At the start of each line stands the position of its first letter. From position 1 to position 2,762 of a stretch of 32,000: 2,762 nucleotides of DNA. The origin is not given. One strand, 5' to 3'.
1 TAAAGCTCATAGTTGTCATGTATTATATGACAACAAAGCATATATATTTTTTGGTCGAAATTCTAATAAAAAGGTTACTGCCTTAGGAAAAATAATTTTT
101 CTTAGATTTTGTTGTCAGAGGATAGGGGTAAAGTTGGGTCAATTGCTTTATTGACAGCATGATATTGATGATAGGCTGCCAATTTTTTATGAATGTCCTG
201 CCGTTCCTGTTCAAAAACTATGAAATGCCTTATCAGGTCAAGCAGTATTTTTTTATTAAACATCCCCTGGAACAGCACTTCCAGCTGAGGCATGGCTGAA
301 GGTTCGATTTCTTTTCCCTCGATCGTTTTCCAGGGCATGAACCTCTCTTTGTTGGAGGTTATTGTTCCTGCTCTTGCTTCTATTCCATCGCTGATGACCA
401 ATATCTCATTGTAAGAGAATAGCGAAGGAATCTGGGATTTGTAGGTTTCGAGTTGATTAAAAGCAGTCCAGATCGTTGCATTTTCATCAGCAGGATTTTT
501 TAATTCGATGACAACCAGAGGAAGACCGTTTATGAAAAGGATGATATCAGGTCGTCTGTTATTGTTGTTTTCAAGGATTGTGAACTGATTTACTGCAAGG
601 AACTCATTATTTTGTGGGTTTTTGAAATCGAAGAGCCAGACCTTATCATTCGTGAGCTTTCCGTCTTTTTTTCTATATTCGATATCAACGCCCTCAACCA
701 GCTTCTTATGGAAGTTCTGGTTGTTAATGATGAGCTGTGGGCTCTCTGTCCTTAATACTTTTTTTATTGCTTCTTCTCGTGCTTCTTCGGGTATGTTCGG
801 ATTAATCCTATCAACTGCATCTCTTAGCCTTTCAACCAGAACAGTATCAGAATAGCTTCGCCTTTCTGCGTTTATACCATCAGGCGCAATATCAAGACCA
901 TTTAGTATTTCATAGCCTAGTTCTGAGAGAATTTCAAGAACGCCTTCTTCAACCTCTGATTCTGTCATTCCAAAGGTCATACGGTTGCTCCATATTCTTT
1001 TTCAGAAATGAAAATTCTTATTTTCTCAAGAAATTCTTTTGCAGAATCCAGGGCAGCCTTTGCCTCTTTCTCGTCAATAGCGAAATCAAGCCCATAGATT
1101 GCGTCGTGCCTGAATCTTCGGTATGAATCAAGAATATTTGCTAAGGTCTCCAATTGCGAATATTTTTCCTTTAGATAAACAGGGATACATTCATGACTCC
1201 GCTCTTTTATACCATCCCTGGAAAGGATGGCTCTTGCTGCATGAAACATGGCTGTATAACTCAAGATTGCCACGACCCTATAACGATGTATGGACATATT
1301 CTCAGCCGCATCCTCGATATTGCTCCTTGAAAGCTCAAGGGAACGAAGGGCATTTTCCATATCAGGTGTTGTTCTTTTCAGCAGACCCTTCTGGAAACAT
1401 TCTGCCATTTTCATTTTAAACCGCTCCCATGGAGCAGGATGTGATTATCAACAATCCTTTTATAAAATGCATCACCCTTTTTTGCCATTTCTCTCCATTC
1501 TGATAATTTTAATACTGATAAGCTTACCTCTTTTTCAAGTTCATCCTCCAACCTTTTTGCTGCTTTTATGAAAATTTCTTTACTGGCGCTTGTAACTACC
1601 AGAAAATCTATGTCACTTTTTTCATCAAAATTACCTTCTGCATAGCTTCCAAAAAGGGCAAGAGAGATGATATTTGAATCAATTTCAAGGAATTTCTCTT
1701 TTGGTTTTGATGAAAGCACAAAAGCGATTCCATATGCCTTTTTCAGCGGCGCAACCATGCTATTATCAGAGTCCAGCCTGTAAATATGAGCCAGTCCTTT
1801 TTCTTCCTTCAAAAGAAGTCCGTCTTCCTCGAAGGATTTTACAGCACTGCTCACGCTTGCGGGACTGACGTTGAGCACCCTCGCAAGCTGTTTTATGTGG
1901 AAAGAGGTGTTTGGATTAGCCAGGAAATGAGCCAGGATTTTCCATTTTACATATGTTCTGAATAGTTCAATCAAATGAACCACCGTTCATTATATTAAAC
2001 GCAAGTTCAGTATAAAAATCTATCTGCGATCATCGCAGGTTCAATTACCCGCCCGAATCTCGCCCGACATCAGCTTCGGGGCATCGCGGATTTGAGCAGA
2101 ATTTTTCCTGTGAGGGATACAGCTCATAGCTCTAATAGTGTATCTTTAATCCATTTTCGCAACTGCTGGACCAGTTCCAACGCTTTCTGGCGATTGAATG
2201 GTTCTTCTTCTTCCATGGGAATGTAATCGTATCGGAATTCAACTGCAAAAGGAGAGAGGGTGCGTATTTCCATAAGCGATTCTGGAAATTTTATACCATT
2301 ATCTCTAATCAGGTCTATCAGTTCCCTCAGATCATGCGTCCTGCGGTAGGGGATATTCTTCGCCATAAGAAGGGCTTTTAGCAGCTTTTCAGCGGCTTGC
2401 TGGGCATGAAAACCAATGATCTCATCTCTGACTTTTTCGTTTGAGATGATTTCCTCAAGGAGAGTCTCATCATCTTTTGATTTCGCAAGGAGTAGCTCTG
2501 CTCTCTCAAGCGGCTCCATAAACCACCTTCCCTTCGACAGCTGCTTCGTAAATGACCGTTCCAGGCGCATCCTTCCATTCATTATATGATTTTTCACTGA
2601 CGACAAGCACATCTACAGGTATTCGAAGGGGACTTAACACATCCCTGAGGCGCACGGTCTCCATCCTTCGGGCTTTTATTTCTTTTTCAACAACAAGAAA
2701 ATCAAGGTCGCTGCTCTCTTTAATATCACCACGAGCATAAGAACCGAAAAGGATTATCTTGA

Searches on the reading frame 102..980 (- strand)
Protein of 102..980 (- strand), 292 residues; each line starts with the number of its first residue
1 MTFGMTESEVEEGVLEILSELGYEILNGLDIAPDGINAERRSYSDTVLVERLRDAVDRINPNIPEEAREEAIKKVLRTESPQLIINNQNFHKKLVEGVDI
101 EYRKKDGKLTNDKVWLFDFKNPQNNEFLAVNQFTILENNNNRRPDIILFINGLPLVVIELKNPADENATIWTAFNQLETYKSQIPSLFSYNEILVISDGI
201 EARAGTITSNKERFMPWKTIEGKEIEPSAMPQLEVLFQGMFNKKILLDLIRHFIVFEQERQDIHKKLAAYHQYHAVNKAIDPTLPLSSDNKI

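Call 61: search_protein_families(library=pfam, proteins=[window:102-980:-], max_evalue=0.0001)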
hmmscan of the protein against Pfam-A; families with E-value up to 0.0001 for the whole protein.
window:102-980:- (292 aa): 1 family
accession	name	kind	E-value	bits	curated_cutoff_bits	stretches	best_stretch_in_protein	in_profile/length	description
PF04313.20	HSDR_N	-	8.6e-56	189.4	25.1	1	5-212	2-197/198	Type I restriction enzyme R protein N terminus (HSDR_N)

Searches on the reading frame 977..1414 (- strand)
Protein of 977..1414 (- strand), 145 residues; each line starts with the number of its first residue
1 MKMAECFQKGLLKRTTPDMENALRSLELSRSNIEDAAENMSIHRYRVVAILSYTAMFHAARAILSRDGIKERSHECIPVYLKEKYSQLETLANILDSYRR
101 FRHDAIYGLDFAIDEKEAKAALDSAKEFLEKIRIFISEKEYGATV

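Call 61: search_protein_families(library=pfam, proteins=[window:977-1414:-], max_evalue=0.0001)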
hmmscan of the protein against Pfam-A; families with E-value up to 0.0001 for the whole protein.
window:977-1414:- (145 aa): 2 families
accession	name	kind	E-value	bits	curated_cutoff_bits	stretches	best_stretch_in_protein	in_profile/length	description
PF05168.19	HEPN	-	1.3e-12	48.4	22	1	26-133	5-115/117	HEPN domain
PF20797.2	HepT-like_2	-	7e-05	23.3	27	0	90-135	57-102/110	HepT-like protein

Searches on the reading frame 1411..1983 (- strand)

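Call 61: search_protein_families(library=pfam, proteins=[window:1411-1983:-], max_evalue=0.0001)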
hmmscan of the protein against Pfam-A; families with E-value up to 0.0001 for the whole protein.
window:1411-1983:- (190 aa): 6 families
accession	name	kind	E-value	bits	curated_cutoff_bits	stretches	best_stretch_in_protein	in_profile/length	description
PF01909.29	NTP_transf_2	-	6.5e-12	46.1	21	1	95-180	5-89/93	Nucleotidyltransferase domain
PF18765.7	Polbeta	-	2.5e-10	40.8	26.9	1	97-162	5-72/93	Polymerase beta, Nucleotidyltransferase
PF12802.13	MarR_2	-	2.4e-06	28.1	27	1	12-57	6-50/61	MarR family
PF01325.25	Fe_dep_repress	-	4.8e-06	27.1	26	1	31-60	26-55/60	Iron dependent repressor, N-terminal DNA binding domain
PF13412.12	HTH_24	-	5.9e-06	26.2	21.9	1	13-56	5-46/48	Winged helix-turn-helix DNA-binding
PF01047.28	MarR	-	4.9e-05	23.6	24.6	0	13-60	5-50/59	MarR family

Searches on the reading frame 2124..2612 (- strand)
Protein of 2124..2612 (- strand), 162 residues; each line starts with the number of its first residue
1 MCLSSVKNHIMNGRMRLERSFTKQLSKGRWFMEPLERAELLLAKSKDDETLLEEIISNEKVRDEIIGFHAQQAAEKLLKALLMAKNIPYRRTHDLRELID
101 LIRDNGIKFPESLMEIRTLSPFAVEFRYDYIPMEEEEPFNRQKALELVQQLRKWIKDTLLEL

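Call 61: search_protein_families(library=pfam, proteins=[window:2124-2612:-], max_evalue=0.0001)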
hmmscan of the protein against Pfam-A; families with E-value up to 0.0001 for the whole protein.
window:2124-2612:- (162 aa): 1 family
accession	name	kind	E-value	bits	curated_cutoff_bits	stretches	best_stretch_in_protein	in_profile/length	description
PF05168.19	HEPN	-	5.7e-18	65.6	22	1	53-156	16-115/117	HEPN domain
